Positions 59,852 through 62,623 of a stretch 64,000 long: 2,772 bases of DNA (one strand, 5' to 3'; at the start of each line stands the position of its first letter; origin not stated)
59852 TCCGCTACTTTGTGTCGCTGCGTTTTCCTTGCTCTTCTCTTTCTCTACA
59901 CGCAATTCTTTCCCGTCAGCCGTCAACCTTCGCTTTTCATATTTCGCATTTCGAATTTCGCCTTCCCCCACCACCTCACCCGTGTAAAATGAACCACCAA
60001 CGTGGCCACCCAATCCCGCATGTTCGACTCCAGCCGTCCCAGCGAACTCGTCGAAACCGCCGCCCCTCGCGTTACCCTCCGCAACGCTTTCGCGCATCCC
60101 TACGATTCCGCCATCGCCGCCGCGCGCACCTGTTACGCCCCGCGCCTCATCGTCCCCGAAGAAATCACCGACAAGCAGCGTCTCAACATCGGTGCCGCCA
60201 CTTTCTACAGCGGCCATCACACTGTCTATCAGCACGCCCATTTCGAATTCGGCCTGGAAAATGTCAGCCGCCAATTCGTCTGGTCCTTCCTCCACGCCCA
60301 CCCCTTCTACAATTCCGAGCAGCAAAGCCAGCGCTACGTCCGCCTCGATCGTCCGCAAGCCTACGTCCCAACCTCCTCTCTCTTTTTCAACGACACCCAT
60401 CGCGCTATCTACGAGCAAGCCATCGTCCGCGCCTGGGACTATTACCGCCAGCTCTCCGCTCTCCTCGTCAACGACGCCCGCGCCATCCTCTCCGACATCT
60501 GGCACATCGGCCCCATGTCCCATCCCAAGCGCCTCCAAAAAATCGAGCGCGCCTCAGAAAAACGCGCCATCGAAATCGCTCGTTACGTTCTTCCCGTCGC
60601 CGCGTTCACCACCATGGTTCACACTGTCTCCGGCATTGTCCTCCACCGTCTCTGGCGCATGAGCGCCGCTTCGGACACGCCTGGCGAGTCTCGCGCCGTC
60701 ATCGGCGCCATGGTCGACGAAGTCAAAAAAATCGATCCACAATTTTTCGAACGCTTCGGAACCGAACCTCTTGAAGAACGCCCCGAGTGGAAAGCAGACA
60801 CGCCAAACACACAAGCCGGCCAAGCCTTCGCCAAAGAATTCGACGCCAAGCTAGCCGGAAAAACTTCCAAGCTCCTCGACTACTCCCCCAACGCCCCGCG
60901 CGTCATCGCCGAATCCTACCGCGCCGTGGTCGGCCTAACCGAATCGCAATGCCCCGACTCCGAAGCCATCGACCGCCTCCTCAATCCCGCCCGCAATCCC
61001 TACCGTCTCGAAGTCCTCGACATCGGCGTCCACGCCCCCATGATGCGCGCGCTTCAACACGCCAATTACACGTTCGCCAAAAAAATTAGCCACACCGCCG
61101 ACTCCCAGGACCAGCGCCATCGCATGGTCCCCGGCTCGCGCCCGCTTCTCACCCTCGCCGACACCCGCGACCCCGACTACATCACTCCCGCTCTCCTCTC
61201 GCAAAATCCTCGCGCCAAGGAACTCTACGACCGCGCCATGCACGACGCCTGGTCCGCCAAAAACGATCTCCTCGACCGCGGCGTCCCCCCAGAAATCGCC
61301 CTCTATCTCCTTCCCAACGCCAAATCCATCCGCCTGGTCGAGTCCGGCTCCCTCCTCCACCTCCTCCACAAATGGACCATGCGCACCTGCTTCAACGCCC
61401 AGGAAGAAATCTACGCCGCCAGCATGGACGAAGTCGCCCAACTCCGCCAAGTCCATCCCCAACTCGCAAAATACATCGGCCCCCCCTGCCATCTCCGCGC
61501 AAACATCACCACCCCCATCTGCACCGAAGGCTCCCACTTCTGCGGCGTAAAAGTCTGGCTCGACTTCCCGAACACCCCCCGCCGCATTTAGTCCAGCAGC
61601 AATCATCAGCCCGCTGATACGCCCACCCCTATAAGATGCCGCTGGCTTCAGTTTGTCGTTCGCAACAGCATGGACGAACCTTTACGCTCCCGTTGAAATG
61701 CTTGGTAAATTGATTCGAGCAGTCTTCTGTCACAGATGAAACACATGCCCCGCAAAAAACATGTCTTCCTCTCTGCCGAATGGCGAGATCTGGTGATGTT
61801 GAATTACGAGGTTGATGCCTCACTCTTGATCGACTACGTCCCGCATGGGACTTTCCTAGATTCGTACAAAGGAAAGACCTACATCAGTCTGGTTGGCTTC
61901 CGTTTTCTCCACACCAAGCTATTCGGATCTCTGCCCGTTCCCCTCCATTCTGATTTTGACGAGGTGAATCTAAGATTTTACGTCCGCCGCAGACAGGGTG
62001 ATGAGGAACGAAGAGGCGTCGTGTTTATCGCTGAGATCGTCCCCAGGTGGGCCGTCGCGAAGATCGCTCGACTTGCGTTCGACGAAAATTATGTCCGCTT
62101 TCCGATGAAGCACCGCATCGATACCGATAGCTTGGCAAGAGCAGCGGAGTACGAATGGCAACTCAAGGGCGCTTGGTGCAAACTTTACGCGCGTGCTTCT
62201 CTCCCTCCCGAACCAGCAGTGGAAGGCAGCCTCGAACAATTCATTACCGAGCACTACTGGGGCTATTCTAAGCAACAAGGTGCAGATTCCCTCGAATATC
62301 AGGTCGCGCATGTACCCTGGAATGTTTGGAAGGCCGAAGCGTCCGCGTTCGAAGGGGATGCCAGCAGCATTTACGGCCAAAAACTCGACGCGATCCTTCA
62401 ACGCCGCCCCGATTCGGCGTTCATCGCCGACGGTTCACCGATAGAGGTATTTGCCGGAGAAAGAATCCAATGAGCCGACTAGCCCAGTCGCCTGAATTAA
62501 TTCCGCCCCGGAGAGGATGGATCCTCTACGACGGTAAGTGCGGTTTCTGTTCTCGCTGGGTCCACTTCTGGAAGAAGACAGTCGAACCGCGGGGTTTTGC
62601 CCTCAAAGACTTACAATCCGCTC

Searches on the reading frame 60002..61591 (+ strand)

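Call 32: search_protein_families(library=pfam, proteins=[window:60002-61591:+], max_evalue=0.0001)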
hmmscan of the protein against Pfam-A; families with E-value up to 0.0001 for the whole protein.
window:60002-61591:+ (529 aa): 1 family
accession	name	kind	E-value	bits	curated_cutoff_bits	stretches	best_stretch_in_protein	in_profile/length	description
PF02511.20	Thy1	-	6.7e-52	176.5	24.8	2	33-247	9-191/191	Thymidylate synthase complementing protein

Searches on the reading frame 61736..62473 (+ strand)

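Call 32: search_protein_families(library=pfam, proteins=[window:61736-62473:+], max_evalue=0.0001)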
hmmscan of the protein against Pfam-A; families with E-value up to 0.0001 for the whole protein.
window:61736-62473:+ (245 aa): 1 family
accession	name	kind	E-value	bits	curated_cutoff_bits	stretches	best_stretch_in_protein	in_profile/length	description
PF09844.14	DUF2071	-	2.1e-57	194.6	27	1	14-234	2-211/212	Uncharacterized conserved protein (COG2071)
